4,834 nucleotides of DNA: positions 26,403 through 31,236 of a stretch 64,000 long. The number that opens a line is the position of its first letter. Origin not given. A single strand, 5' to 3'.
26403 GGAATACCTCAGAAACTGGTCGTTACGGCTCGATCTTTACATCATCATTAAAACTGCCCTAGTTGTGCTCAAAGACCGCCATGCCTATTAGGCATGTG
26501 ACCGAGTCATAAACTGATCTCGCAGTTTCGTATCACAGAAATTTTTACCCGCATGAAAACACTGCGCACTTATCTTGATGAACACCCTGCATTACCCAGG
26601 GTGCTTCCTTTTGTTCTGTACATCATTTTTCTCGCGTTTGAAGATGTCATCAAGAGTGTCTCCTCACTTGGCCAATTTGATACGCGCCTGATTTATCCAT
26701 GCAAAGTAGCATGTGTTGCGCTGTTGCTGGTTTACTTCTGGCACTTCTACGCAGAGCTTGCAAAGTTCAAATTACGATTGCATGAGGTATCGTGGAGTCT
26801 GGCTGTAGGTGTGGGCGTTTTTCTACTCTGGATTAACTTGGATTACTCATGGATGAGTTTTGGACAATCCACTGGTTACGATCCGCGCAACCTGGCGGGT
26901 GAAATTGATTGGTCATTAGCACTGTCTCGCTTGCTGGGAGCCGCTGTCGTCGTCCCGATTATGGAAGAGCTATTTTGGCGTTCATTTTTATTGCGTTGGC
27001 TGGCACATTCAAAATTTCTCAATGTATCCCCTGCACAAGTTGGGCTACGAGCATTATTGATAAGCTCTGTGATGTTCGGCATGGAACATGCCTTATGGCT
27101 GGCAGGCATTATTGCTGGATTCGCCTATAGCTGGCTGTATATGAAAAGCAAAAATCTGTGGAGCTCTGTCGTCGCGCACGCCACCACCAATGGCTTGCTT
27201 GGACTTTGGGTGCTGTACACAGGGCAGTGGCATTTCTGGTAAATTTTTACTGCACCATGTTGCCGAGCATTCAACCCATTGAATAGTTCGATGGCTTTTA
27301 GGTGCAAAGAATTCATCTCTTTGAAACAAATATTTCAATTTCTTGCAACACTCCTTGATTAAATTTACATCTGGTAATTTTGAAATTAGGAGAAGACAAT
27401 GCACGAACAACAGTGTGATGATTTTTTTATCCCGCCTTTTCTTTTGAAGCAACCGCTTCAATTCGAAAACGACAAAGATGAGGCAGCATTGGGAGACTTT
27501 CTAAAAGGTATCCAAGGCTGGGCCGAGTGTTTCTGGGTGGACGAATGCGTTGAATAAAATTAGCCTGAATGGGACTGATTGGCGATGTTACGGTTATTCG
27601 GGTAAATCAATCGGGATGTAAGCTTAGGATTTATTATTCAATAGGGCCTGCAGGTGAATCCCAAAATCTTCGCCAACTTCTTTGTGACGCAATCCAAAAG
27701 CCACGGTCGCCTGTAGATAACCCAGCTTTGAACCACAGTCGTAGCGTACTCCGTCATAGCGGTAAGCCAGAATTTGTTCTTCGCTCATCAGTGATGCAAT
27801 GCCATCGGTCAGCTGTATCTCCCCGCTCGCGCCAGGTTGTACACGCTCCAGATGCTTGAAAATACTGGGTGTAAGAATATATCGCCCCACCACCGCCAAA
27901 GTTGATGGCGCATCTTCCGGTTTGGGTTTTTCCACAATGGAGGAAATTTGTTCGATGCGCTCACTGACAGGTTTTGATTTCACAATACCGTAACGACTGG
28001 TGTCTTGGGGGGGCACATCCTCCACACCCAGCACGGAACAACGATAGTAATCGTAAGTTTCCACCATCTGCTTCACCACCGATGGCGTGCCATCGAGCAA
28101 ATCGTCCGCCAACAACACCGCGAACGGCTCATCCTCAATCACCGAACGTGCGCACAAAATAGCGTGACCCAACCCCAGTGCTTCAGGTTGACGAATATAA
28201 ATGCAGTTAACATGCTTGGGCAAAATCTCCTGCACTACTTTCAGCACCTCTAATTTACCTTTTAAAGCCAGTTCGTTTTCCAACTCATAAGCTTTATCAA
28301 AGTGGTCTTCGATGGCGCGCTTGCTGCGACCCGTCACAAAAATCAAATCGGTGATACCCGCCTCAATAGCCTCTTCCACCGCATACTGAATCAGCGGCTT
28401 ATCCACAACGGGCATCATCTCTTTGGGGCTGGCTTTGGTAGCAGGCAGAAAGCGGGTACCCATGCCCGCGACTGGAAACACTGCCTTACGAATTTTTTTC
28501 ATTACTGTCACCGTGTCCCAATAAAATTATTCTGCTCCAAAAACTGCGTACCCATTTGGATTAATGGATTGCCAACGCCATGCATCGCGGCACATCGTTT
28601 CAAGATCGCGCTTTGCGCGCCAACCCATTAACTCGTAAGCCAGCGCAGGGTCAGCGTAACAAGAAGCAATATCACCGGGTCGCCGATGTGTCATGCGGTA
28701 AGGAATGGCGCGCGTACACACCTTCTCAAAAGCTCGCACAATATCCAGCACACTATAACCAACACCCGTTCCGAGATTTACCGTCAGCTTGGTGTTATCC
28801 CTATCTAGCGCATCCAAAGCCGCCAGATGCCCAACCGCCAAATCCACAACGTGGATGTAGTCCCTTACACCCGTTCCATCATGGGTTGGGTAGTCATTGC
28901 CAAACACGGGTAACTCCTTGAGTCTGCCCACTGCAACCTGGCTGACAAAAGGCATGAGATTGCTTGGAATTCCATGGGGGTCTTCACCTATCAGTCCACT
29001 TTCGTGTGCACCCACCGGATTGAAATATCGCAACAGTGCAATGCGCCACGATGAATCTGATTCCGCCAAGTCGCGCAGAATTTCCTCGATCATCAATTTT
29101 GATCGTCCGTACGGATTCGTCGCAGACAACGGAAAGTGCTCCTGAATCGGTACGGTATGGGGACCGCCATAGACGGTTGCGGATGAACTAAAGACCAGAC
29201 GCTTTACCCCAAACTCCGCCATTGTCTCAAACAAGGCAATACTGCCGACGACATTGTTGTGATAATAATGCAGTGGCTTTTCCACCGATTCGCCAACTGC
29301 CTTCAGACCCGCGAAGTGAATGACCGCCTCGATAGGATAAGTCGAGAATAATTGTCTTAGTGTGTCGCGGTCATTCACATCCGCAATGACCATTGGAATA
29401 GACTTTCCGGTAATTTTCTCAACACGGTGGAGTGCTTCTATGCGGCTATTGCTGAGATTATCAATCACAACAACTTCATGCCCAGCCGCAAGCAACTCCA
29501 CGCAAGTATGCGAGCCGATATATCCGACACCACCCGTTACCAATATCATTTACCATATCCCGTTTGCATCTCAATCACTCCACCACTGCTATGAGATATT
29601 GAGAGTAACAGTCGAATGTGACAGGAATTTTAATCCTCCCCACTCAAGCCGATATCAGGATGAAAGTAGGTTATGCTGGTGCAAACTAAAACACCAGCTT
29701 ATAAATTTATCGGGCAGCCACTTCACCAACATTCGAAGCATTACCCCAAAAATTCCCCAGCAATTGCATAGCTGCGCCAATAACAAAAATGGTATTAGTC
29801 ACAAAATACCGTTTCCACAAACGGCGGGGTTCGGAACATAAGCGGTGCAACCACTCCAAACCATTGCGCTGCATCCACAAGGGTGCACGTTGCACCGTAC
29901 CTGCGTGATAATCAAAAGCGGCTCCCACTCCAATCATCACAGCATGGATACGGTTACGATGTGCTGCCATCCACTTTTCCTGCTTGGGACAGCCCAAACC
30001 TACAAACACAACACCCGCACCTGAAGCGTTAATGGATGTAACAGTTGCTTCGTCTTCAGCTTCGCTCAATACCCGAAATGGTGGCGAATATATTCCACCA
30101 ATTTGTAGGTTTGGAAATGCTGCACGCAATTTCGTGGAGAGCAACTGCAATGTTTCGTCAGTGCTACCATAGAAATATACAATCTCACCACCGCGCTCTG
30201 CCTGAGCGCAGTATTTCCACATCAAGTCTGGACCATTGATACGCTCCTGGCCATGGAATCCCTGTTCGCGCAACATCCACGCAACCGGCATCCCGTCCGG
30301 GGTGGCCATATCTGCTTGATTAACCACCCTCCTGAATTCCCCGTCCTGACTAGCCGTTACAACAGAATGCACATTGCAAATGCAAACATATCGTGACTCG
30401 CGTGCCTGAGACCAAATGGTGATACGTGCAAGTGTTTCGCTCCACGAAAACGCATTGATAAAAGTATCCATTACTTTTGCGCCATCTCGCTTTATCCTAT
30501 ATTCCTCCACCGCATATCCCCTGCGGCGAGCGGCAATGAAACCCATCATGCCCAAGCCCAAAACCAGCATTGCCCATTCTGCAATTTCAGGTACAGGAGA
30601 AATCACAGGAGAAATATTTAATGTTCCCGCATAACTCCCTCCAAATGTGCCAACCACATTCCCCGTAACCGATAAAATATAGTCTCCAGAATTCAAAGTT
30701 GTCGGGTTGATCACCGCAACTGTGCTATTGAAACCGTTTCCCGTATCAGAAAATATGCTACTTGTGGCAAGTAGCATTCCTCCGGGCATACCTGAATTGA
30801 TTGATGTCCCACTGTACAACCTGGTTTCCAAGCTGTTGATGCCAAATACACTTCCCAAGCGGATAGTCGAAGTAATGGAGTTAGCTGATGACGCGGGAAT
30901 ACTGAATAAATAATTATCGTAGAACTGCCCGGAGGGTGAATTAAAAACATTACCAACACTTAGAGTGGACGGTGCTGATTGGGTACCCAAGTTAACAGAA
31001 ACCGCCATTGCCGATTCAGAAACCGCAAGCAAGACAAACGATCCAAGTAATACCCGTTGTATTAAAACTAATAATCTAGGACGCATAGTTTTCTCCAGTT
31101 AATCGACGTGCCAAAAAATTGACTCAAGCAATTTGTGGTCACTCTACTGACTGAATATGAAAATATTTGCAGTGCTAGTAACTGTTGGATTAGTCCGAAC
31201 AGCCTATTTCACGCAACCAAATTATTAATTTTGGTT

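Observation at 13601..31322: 16-bp palindrome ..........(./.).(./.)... upstream of every PEP-CTERM gene: candidate regulon operator (EpsA box?)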

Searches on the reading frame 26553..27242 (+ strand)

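Call 23: search_protein_families(library=ncbifam, proteins=[window:26553-27242:+], max_evalue=0.00001)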
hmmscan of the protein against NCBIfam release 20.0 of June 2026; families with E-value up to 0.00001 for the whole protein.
window:26553-27242:+ (229 aa): 5 families
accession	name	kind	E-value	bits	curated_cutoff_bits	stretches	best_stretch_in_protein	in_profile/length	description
TIGR03008.1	pepcterm_CAAX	equivalog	7.7e-73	245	81.05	1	14-229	2-222/222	CAAX prenyl protease-related protein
TIGR04162.1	exo_VPEID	exception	1.7e-23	83.4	150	1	8-227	320-514/516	exosortase E/protease, VPEID-CTERM system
NF033192.3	CPBP_JDVT_MrtJ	equivalog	1.4e-08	35.3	75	1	132-216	6-95/98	JDVT-CTERM system glutamic-type intramembrane protease MrtJ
NF040914.1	Mrt_core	domain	5.1e-07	29.7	100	1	128-216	5-101/108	myxosortase family intramembrane protease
NF041647.1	ABC_perm_CPBP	equivalog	3.1e-06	26.2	435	1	52-217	461-631/636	ABC transporter permease subunit/CPBP intramembrane protease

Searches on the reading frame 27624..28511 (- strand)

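Call 23: search_protein_families(library=ncbifam, proteins=[window:27624-28511:-], max_evalue=0.00001)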
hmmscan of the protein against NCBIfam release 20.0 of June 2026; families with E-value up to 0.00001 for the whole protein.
window:27624-28511:- (295 aa): 22 families
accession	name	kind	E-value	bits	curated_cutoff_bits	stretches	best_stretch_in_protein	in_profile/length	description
TIGR01099.1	galU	equivalog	4.3e-115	383.8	326.8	1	7-268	1-261/261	UTP--glucose-1-phosphate uridylyltransferase GalU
NF009928.0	PRK13389.1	equivalog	8.4e-90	301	548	1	3-294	4-301/302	UTP--glucose-1-phosphate uridylyltransferase GalU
NF007516.0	PRK10122.1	equivalog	4.1e-77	259.3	534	1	9-292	5-296/297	UTP--glucose-1-phosphate uridylyltransferase GalF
TIGR01105.1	galF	equivalog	1.5e-72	244.3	659.2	1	9-292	5-296/297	GalU regulator GalF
TIGR01208.1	rmlA_long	equivalog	2.6e-38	131.8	320.25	2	95-269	66-231/353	glucose-1-phosphate thymidylyltransferase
NF041313.1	UDPGP_AglF_Halo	equivalog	7.2e-38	130.3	400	2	101-261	71-223/234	UTP--glucose-1-phosphate uridylyltransferase AglF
TIGR03992.1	Arch_glmU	subfamily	2.7e-37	128.6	292.1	2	93-269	64-224/393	bifunctional sugar-1-phosphate nucleotidylyltransferase/acetyltransferase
NF041173.1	Sug_nt_acttase_Thmprot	equivalog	1.2e-22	80.5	600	1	9-262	2-217/405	bifunctional sugar-1-phosphate nucleotidylyltransferase/acetyltransferase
TIGR01207.1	rmlA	equivalog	5.7e-16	58.5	360.65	2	101-236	72-198/286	glucose-1-phosphate thymidylyltransferase RfbA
NF012024.0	PRK15480.1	equivalog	2.9e-15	56.1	588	1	6-60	2-56/292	glucose-1-phosphate thymidylyltransferase RfbA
NF045761.1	NAMPUrTaseMurU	equivalog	2e-11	44.2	250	1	9-72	2-65/226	N-acetylmuramate alpha-1-phosphate uridylyltransferase MurU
NF010935.0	PRK14355.1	equivalog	2.3e-10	39.7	718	1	10-77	6-70/459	bifunctional UDP-N-acetylglucosamine diphosphorylase/glucosamine-1-phosphate N-acetyltransferase GlmU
NF052502.1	man1P_GTase_Rv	exception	3.1e-10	39.4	440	1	9-81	2-74/352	mannose-1-phosphate guanylyltransferase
TIGR01173.1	glmU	equivalog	6e-10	38.6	366.85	1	14-246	7-208/452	bifunctional UDP-N-acetylglucosamine diphosphorylase/glucosamine-1-phosphate N-acetyltransferase GlmU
TIGR02091.1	glgC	equivalog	1.5e-09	37.4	424.9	1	15-272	8-259/364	glucose-1-phosphate adenylyltransferase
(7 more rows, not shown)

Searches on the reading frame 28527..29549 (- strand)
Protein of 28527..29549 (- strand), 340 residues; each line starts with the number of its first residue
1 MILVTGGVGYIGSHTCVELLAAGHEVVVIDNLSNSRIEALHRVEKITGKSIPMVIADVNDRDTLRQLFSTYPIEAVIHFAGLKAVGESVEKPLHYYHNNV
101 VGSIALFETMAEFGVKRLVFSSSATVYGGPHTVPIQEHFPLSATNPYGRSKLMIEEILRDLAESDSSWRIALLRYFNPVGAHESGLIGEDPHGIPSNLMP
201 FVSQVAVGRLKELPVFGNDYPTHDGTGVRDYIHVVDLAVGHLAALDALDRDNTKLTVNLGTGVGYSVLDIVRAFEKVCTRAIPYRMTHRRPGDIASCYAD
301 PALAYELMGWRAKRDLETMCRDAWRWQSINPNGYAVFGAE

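Call 23: search_protein_families(library=ncbifam, proteins=[window:28527-29549:-], max_evalue=0.00001)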
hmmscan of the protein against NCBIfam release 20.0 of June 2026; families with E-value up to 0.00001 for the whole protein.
window:28527-29549:- (340 aa): 22 families
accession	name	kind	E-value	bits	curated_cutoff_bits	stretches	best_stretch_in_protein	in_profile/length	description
TIGR01179.1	galE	equivalog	1.1e-137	458.3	262.3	1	1-333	1-331/332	UDP-glucose 4-epimerase GalE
NF007956.0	PRK10675.1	subfamily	2.5e-137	457.5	394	1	2-335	3-337/338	UDP-glucose 4-epimerase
TIGR04180.1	EDH_00030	hypoth_equivalog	4.9e-30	104.6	475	1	2-313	1-295/297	NAD-dependent 4,6-dehydratase LegB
TIGR01181.1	dTDP_gluc_dehyt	equivalog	4.7e-28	98.2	365.1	1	2-329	2-313/321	dTDP-glucose 4,6-dehydratase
TIGR02197.1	heptose_epim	equivalog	1.5e-26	93.3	274.6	1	2-280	1-262/316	ADP-glyceromanno-heptose 6-epimerase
NF043036.1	ErythonDh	equivalog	4.5e-15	55.7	325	1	2-161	3-163/321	D-erythronate dehydrogenase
TIGR03466.1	HpnA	hypoth_equivalog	9.1e-15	54.4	367.65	1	2-180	3-172/327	hopanoid-associated sugar epimerase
TIGR02622.1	CDP_4_6_dhtase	equivalog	1e-14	54.5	278.45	1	2-157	7-164/352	CDP-glucose 4,6-dehydratase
NF007582.0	PRK10217.1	equivalog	8.7e-13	48.1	698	1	2-273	4-265/355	dTDP-glucose 4,6-dehydratase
NF042422.1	oxyalk_red_OleD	equivalog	1e-12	48.1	580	1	2-128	3-115/329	2-alkyl-3-oxoalkanoate reductase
NF007490.0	PRK10084.1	subfamily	1.7e-12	47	649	1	2-112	3-113/361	dTDP-glucose 4,6-dehydratase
NF008360.0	PRK11150.1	equivalog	4.9e-11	42.4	452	1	1-184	1-176/310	ADP-glyceromanno-heptose 6-epimerase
NF042423.1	oxyalk_red_Shew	equivalog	8.5e-11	41.5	580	1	2-174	11-170/331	2-alkyl-3-oxoalkanoate reductase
NF011728.1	PRK15181.1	equivalog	1.1e-09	37.8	760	1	3-253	19-259/348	Vi polysaccharide biosynthesis UDP-N-acetylglucosaminuronic acid C-4 epimerase TviC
NF045894.1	PKS_plus_SDR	equivalog_domain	5.7e-09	34.1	1740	1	2-130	1160-1300/1515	type I polyketide synthase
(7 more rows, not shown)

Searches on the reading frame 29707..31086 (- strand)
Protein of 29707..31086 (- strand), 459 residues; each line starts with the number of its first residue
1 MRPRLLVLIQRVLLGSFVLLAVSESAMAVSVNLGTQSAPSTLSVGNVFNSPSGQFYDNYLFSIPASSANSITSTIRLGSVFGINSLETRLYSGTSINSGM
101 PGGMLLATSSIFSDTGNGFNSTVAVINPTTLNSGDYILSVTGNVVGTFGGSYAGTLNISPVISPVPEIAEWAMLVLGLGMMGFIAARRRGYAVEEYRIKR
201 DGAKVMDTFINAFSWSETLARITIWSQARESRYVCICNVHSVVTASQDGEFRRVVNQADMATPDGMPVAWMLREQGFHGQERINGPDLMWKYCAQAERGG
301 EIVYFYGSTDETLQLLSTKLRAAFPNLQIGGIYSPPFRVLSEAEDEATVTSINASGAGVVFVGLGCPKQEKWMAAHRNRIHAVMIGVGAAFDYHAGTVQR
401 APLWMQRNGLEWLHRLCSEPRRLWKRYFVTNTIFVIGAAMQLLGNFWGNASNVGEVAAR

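Call 8: search_protein_families(library=ncbifam, proteins=[window:29707-31086:-], max_evalue=0.01)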
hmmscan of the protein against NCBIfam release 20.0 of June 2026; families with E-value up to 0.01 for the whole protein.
window:29707-31086:- (459 aa): 10 families
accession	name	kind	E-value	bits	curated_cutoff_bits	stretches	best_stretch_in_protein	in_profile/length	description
TIGR00696.1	wecG_tagA_cpsF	superfamily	9.1e-55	185.1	69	1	254-430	2-176/178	WecB/TagA/CpsF family glycosyltransferase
NF041872.1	EPS_EpsA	equivalog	6.7e-39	133.8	500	1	205-448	20-260/265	exopolysaccharide biosynthesis glycosyltransferase EpsA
NF002980.1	PRK03692.1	equivalog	1.1e-30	106.8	323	1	226-426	28-225/240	lipopolysaccharide N-acetylmannosaminouronosyltransferase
NF041710.1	UDPacetylman_taseTarA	equivalog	3.1e-28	98.9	350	1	225-426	33-230/247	N-acetylglucosaminyldiphosphoundecaprenol N-acetyl-beta-D-mannosaminyltransferase TarA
NF038126.1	PEP_CTERM_FxDxF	subfamily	1e-24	87.7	50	1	21-188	8-165/165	FxDxF family PEP-CTERM protein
NF038119.1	PEP_CTERM_MHFG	equivalog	6.5e-05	23.4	100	1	153-189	224-260/260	MHFG family PEP-CTERM protein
NF038129.1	PEP_NF038129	equivalog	9.7e-05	22.3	65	1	154-188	160-194/194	NF038129 family PEP-CTERM protein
NF035944.1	PEPxxWA-CTERM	domain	0.0011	18.8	35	1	165-189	1-24/24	PEPxxWA-CTERM sorting domain-containing protein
NF038120.1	PEP_CTERM_QFxxD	subfamily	0.003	17.5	80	1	157-189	187-215/215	NF038120 family PEP-CTERM protein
NF038124.1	PEP_CTERM_TLD_A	exception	0.0096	15.5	100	0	154-189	201-235/235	PEP_CTERM-anchored TLD domain-containing protein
